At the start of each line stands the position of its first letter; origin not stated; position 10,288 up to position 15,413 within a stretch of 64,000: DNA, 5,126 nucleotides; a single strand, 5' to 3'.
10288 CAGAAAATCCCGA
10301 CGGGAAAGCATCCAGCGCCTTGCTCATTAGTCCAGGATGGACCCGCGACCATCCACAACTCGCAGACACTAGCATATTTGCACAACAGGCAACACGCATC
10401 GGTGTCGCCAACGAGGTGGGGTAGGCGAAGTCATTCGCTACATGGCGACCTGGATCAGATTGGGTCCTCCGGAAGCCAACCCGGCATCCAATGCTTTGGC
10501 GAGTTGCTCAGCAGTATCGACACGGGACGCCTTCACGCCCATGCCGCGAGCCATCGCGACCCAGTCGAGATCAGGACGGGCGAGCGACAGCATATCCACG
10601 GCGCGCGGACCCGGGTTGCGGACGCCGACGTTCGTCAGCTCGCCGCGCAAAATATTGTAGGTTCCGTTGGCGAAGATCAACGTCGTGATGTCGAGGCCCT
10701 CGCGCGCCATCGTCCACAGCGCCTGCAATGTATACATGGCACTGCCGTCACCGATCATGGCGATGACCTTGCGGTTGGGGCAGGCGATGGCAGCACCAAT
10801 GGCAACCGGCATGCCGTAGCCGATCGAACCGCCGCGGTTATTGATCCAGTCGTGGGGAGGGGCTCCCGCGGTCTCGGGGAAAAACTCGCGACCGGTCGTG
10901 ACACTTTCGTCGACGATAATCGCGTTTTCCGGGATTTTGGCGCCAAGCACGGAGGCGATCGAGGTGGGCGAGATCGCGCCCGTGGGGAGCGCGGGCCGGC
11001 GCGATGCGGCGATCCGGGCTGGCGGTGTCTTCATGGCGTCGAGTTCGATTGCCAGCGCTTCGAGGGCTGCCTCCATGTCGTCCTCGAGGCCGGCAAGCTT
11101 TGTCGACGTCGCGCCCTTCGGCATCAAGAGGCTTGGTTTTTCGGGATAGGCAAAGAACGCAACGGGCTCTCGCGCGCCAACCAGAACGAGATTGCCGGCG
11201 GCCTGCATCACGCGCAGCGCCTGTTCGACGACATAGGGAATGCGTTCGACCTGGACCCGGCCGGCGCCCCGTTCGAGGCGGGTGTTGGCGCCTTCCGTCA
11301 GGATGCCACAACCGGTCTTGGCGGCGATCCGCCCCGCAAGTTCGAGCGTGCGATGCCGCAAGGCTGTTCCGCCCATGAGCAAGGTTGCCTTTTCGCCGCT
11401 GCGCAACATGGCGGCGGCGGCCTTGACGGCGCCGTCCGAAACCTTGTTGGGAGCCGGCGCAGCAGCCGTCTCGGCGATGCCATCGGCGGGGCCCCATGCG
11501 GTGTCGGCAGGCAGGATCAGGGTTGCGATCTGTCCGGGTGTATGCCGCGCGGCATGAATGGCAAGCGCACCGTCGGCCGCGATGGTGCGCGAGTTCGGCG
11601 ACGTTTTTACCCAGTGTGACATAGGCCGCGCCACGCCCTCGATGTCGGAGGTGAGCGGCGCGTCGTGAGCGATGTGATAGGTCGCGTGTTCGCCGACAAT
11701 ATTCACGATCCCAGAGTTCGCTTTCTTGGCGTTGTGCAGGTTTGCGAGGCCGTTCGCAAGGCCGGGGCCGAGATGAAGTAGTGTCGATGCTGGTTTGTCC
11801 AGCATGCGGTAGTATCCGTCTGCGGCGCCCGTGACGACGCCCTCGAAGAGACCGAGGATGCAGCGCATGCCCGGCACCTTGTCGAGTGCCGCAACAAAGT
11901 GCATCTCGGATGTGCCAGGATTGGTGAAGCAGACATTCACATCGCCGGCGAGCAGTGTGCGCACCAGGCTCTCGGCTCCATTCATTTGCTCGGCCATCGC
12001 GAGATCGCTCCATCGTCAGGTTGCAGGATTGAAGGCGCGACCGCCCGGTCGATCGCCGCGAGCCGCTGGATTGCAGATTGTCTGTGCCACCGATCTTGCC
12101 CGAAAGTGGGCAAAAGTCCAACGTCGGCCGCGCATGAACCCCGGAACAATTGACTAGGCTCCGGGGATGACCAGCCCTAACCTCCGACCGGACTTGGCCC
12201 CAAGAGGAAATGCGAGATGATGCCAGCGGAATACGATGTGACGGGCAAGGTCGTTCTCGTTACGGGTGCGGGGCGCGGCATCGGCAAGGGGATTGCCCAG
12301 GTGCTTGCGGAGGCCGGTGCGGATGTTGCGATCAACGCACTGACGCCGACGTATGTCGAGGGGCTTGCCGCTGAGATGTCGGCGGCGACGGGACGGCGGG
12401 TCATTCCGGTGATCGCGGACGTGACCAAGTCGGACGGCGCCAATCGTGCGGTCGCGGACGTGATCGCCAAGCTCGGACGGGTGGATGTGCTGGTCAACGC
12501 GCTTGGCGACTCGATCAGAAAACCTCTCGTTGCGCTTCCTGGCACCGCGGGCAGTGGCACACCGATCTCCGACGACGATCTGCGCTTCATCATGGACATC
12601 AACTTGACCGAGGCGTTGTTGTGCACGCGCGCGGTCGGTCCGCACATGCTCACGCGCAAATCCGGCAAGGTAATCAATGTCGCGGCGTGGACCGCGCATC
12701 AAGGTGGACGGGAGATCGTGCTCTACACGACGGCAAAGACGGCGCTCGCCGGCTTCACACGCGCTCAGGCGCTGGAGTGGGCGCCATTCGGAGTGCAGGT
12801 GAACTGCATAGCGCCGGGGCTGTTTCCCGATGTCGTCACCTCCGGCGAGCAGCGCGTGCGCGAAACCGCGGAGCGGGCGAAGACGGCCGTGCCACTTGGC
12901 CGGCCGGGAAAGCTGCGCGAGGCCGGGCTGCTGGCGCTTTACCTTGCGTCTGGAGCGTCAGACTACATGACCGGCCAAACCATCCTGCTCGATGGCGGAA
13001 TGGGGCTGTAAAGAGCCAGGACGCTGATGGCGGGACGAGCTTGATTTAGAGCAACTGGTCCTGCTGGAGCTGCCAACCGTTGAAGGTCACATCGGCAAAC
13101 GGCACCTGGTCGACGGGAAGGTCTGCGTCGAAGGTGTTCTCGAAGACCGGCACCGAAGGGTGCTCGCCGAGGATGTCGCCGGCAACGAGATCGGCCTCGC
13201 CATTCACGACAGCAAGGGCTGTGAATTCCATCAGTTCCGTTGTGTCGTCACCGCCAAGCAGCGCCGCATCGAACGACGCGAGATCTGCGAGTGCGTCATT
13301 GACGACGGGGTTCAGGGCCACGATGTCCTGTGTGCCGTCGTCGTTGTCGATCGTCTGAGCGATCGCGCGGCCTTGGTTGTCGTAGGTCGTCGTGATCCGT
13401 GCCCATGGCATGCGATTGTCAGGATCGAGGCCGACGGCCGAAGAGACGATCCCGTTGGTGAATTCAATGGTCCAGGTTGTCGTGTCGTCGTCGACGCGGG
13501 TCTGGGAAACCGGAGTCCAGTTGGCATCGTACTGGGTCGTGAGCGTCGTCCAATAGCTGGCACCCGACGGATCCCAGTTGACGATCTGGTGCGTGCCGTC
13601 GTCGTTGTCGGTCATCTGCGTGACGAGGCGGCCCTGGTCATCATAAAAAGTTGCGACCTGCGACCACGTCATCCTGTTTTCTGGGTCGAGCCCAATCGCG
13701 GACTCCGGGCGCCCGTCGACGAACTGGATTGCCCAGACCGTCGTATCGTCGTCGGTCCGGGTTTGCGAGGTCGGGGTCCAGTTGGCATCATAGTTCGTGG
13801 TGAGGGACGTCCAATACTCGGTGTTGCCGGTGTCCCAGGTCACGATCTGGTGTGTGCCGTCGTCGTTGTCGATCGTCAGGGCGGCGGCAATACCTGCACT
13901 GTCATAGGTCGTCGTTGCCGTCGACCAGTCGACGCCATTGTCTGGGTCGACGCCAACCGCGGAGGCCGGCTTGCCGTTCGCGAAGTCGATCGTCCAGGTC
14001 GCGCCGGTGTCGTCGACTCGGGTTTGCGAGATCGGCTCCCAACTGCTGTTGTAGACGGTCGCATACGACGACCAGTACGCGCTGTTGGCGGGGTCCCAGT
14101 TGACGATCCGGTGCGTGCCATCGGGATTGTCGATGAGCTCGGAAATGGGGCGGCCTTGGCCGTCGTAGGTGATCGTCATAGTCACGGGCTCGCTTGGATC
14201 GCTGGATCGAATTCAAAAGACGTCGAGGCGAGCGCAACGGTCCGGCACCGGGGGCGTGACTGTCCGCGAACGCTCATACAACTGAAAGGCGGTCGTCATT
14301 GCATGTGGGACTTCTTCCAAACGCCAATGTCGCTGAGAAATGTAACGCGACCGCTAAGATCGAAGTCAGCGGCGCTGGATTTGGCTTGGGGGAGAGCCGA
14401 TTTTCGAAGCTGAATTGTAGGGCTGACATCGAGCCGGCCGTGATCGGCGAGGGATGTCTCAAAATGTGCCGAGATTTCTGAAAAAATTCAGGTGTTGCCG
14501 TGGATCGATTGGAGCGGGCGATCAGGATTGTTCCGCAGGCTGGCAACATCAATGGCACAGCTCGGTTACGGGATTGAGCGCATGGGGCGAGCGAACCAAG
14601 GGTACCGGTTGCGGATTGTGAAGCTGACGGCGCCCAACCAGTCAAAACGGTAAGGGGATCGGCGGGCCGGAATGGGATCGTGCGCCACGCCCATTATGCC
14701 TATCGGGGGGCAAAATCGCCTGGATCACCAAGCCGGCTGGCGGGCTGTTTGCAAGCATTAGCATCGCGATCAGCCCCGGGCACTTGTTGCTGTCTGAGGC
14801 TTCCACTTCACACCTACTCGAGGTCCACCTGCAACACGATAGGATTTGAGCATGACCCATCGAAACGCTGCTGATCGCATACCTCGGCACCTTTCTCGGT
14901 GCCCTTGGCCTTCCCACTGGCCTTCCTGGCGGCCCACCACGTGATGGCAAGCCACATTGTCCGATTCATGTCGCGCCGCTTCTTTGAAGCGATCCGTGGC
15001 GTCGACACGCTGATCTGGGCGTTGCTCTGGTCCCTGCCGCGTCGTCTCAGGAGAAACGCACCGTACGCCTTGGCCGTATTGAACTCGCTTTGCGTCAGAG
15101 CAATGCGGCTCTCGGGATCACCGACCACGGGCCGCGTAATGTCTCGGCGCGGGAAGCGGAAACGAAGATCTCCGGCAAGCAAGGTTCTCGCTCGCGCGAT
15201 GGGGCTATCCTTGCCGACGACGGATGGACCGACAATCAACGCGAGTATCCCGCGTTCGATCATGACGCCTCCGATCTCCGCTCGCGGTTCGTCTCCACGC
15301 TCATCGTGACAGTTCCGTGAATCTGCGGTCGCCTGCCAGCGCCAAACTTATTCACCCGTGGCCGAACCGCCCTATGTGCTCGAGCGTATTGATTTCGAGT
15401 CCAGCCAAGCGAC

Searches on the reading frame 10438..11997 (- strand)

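Call 43: search_protein_families(library=pfam, proteins=[window:10438-11997:-], max_evalue=0.00001)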
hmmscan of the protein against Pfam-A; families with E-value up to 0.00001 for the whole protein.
window:10438-11997:- (519 aa): 2 families
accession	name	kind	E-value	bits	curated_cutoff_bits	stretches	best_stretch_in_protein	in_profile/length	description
PF02775.26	TPP_enzyme_C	-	6.2e-31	107.7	21.9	1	380-517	17-151/151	Thiamine pyrophosphate enzyme, C-terminal TPP binding domain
PF02776.23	TPP_enzyme_N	-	6.1e-25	87.8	26.8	1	5-113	1-109/119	Thiamine pyrophosphate enzyme, N-terminal TPP binding domain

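Call 67: search_protein_families(library=ncbifam, proteins=[window:10438-11997:-], max_evalue=0.00001)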
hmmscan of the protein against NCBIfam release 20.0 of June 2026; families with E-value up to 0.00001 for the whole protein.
window:10438-11997:- (519 aa): 53 families (the best 25 are shown)
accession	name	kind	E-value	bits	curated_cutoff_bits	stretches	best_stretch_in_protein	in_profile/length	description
NF005760.0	PRK07586.1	equivalog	3e-233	775.4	363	1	5-519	1-514/514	acetolactate synthase large subunit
NF009122.0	PRK12474.1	subfamily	5.3e-202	672.2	835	1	1-516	1-515/518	hypothetical protein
NF005485.1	PRK07092.1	equivalog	4.3e-59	200.7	493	1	18-518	14-517/523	benzoylformate decarboxylase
NF006122.0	PRK08266.1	subfamily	8.8e-41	140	571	1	3-519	2-524/543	hypothetical protein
NF006052.0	PRK08199.1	subfamily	2.4e-36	125.2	539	2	330-518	355-536/559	thiamine pyrophosphate protein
NF006187.0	PRK08322.1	equivalog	5.4e-35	120.8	509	2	385-518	402-527/548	acetolactate synthase large subunit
NF005712.0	PRK07524.1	subfamily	1.6e-32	112.7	500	2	304-518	314-528/536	5-guanidino-2-oxopentanoate decarboxylase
NF006203.0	PRK08327.1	equivalog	4.7e-32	111.2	456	2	337-508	382-553/571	thiamine pyrophosphate-requiring protein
TIGR00118.1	acolac_lg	equivalog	6.1e-31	107.5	538.35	2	380-518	399-533/557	biosynthetic-type acetolactate synthase large subunit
NF006524.0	PRK08978.1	equivalog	1.7e-30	105.8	738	2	377-518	387-523/548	acetolactate synthase 2 catalytic subunit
NF006016.1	PRK08155.1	equivalog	3.4e-29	101.7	870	2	381-518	399-531/554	acetolactate synthase large subunit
NF004919.0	PRK06276.1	equivalog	1.3e-26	93.1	866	2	381-518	405-537/582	acetolactate synthase large subunit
NF005470.0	PRK07064.1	equivalog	3.1e-26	92.5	495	1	381-519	398-529/552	thiamine pyrophosphate-binding protein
NF004710.0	PRK06048.1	equivalog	5.3e-26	91.2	976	2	381-518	404-536/561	acetolactate synthase large subunit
NF005860.0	PRK07789.1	equivalog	1e-25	90.1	881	2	2-234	31-267/615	acetolactate synthase large subunit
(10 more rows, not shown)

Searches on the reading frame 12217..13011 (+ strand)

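Call 43: search_protein_families(library=pfam, proteins=[window:12217-13011:+], max_evalue=0.00001)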
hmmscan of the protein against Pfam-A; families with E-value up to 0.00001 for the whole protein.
window:12217-13011:+ (264 aa): 2 families
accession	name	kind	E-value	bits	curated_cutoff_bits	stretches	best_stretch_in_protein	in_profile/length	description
PF13561.12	adh_short_C2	-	5.1e-49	167.4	27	1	17-262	1-235/236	Enoyl-(Acyl carrier protein) reductase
PF00106.31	adh_short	-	1.1e-43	149.5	26.6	1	11-203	1-182/195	short chain dehydrogenase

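Call 67: search_protein_families(library=ncbifam, proteins=[window:12217-13011:+], max_evalue=0.00001)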
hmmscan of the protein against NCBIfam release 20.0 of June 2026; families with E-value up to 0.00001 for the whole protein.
window:12217-13011:+ (264 aa): 221 families (the best 25 are shown)
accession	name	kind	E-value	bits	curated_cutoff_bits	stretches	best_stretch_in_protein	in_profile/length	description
NF006070.0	PRK08213.1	subfamily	4.2e-51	174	279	1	5-262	7-256/259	gluconate 5-dehydrogenase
NF005559.1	PRK07231.1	subfamily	1.1e-50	172.5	215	1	8-262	2-247/249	glucose 1-dehydrogenase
NF005390.0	PRK06935.1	equivalog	6.1e-49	166.7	369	1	6-261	11-254/258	2-dehydro-3-deoxy-D-gluconate 5-dehydrogenase KduD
TIGR01832.1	kduD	equivalog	3e-47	161.2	338.85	1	6-261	1-244/248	2-dehydro-3-deoxy-D-gluconate 5-dehydrogenase KduD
TIGR01830.1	3oxo_ACP_reduc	equivalog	2.1e-45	155.3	297.75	1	13-262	1-238/239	3-oxoacyl-[acyl-carrier-protein] reductase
NF009466.0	PRK12826.1-2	subfamily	7.8e-45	153.3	222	1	11-262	4-244/248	3-oxoacyl-ACP reductase FabG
NF005309.0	PRK06841.1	subfamily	1e-44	153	286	1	4-262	9-252/255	GolD/DthD family dehydrogenase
NF004198.0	PRK05653.1-3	equivalog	3.1e-44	151.3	296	1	9-262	6-246/248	3-oxoacyl-ACP reductase FabG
NF004778.0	PRK06124.1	equivalog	3.3e-44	151.2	303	1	5-262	6-252/256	SDR family oxidoreductase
NF005873.0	PRK07814.1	equivalog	8e-44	150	346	1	6-262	6-251/263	SDR family oxidoreductase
NF004791.0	PRK06138.1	equivalog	3.2e-43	147.9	312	1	8-262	3-249/252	SDR family oxidoreductase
NF005469.0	PRK07063.1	equivalog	2.7e-42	145.1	306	1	8-262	5-254/260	SDR family oxidoreductase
NF052558.1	MBtsdlDhBudC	equivalog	3.4e-42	144.7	270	1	9-262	2-241/250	meso-2,3-butanediol dehydrogenase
NF009384.0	PRK12743.1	equivalog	3.6e-42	144.4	264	1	10-263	6-248/258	SDR family oxidoreductase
NF005711.0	PRK07523.1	subfamily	5e-42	144.3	413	1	5-262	5-251/255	SDR family oxidoreductase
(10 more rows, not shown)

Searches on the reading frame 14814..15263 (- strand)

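Call 43: search_protein_families(library=pfam, proteins=[window:14814-15263:-], max_evalue=0.00001)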
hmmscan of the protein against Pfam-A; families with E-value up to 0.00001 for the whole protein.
window:14814-15263:- (149 aa): 0 families

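Call 67: search_protein_families(library=ncbifam, proteins=[window:14814-15263:-], max_evalue=0.00001)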
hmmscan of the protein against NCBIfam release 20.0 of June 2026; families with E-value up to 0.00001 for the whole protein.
window:14814-15263:- (149 aa): 1 family
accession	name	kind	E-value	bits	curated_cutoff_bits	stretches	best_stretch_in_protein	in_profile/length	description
TIGR02322.1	phosphon_PhnN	equivalog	1.8e-12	47.3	156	1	5-73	1-69/179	phosphonate metabolism protein/1,5-bisphosphokinase (PRPP-forming) PhnN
